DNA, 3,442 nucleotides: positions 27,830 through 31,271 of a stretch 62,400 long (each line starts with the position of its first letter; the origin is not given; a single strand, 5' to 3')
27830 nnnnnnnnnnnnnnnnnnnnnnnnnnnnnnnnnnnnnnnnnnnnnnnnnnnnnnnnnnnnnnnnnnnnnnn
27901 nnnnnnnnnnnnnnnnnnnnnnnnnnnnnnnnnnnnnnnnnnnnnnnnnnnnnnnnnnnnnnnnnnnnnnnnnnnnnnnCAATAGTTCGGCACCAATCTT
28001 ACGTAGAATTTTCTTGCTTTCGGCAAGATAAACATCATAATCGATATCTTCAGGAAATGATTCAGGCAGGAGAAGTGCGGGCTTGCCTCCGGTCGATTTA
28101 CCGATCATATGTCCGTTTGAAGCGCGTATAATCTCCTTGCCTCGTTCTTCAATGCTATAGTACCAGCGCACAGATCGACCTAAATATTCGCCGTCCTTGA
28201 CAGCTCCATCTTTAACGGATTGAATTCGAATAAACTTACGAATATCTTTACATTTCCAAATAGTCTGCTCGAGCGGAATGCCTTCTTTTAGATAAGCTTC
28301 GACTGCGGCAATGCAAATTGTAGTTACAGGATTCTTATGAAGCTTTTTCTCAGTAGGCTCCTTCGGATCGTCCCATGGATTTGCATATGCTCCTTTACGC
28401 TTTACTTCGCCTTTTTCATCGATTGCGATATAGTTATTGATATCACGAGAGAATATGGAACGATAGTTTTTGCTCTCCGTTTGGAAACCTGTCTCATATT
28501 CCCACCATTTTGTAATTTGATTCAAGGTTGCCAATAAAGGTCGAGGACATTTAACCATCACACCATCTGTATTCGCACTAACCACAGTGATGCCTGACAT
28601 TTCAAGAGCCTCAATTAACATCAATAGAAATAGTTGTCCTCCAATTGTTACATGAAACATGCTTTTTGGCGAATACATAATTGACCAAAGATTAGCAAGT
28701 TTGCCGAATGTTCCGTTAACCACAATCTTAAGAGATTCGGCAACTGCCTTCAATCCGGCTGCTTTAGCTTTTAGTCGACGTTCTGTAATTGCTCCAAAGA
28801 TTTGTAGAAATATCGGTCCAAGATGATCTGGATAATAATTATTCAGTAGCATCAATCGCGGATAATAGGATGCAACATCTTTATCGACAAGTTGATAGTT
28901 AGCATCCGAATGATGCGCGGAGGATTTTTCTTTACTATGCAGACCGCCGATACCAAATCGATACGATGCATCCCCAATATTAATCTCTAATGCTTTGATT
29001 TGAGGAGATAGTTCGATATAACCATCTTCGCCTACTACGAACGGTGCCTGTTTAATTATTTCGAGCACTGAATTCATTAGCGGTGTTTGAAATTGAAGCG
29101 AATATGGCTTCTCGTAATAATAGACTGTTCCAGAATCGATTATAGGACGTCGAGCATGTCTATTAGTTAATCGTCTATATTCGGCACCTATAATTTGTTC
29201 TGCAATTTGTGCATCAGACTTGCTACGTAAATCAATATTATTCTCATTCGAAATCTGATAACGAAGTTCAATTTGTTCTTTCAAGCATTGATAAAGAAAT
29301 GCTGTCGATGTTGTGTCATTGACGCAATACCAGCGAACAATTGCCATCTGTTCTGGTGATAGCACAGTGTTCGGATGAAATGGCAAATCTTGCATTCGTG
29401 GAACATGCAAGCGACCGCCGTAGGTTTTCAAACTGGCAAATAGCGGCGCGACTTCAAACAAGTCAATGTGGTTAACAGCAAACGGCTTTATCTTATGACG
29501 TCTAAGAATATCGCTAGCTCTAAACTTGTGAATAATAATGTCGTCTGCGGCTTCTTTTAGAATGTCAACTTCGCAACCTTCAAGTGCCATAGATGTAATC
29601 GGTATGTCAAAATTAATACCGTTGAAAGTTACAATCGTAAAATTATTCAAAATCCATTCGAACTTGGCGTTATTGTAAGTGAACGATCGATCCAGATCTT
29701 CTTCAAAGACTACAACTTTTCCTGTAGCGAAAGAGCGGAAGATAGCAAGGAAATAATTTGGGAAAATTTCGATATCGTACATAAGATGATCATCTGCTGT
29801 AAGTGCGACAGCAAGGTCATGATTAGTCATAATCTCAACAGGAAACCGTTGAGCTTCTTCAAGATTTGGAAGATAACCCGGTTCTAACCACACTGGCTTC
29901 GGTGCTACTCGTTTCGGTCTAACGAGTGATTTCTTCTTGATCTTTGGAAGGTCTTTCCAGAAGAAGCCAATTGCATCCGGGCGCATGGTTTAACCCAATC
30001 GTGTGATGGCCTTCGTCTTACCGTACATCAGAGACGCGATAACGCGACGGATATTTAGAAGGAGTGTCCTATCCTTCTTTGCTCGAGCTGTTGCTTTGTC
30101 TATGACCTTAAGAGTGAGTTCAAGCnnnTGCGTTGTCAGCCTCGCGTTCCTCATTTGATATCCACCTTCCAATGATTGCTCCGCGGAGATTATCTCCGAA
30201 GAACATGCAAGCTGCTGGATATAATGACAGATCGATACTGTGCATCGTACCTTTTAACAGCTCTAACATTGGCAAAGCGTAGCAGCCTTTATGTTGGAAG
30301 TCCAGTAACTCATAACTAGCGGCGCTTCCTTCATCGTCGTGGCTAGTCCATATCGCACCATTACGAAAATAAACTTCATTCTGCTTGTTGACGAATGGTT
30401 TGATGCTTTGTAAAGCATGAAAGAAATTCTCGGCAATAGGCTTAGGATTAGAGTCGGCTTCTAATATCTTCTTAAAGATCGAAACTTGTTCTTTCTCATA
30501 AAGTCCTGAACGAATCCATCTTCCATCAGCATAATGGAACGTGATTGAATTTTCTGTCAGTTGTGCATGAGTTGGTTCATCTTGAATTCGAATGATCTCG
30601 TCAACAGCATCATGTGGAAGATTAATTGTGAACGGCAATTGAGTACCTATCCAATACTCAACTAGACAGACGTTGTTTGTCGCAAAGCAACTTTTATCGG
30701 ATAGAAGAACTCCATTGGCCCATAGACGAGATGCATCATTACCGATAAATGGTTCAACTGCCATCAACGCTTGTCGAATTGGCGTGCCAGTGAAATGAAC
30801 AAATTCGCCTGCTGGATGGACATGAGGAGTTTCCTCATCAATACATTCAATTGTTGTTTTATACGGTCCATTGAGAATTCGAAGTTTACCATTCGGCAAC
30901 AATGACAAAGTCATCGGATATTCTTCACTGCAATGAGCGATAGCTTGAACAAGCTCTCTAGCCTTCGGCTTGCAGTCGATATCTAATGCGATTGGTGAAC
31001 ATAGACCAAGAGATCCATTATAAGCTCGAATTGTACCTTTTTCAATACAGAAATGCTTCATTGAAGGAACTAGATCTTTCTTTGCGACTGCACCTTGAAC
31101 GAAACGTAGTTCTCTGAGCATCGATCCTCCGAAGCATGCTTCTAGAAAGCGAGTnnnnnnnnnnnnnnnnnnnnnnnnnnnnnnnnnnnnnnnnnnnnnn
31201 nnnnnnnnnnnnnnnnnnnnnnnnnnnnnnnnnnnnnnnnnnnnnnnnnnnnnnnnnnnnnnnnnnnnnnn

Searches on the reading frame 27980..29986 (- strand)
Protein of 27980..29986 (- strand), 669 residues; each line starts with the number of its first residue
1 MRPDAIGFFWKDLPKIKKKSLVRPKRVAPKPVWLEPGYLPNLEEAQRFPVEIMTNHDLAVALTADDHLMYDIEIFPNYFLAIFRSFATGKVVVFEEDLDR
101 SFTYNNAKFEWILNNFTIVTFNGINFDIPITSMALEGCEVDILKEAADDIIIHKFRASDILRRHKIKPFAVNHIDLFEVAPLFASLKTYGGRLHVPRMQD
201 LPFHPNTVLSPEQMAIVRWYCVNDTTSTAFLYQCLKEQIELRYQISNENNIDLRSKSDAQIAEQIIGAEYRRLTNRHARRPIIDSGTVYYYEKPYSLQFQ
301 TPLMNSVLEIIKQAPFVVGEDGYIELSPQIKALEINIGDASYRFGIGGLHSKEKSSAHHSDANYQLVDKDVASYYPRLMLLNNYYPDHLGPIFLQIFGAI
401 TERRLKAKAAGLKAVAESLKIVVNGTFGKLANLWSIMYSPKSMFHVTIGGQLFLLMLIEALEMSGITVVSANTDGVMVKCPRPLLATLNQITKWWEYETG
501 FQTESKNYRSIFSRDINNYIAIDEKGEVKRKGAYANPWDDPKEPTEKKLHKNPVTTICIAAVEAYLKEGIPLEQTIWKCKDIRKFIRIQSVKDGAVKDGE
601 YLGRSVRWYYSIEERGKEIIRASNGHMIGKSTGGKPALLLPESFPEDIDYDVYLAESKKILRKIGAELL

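Call 31: search_protein_families(library=pfam, proteins=[window:27980-29986:-], max_evalue=0.001)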
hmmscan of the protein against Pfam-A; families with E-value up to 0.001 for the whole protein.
window:27980-29986:- (669 aa): 0 families

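Call 82: search_protein_families(library=phrogs, proteins=[window:27980-29986:-], max_evalue=0.00001)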
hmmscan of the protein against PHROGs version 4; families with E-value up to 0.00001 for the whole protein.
window:27980-29986:- (669 aa): 3 families
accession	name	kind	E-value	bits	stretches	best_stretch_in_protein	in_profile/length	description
phrog_1252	-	DNA, RNA and nucleotide metabolism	8.4e-201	669.9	1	10-666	2-653/663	DNA polymerase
phrog_18505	-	DNA, RNA and nucleotide metabolism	1.1e-26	94.9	1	383-594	6-208/349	DNA polymerase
phrog_4210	-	DNA, RNA and nucleotide metabolism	8.1e-12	44.8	1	63-271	718-910/1304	DNA polymerase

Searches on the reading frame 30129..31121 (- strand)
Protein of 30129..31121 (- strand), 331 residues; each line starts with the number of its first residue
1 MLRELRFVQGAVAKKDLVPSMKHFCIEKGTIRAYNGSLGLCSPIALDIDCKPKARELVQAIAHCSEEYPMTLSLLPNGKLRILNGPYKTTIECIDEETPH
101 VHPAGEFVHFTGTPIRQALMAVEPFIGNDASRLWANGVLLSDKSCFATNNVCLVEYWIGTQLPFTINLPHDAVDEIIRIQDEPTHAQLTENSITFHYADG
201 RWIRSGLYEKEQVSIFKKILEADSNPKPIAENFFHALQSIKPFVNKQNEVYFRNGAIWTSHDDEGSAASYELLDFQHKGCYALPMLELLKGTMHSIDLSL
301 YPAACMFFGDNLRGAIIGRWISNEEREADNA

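Call 31: search_protein_families(library=pfam, proteins=[window:30129-31121:-], max_evalue=0.001)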
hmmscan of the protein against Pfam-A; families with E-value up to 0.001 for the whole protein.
window:30129-31121:- (331 aa): 0 families

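Call 82: search_protein_families(library=phrogs, proteins=[window:30129-31121:-], max_evalue=0.00001)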
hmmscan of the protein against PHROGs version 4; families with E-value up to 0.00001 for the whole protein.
window:30129-31121:- (331 aa): 1 family
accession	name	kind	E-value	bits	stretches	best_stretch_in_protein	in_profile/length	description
phrog_947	-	DNA, RNA and nucleotide metabolism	1.4e-59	202.9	1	1-322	12-366/368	DNA polymerase processivity factor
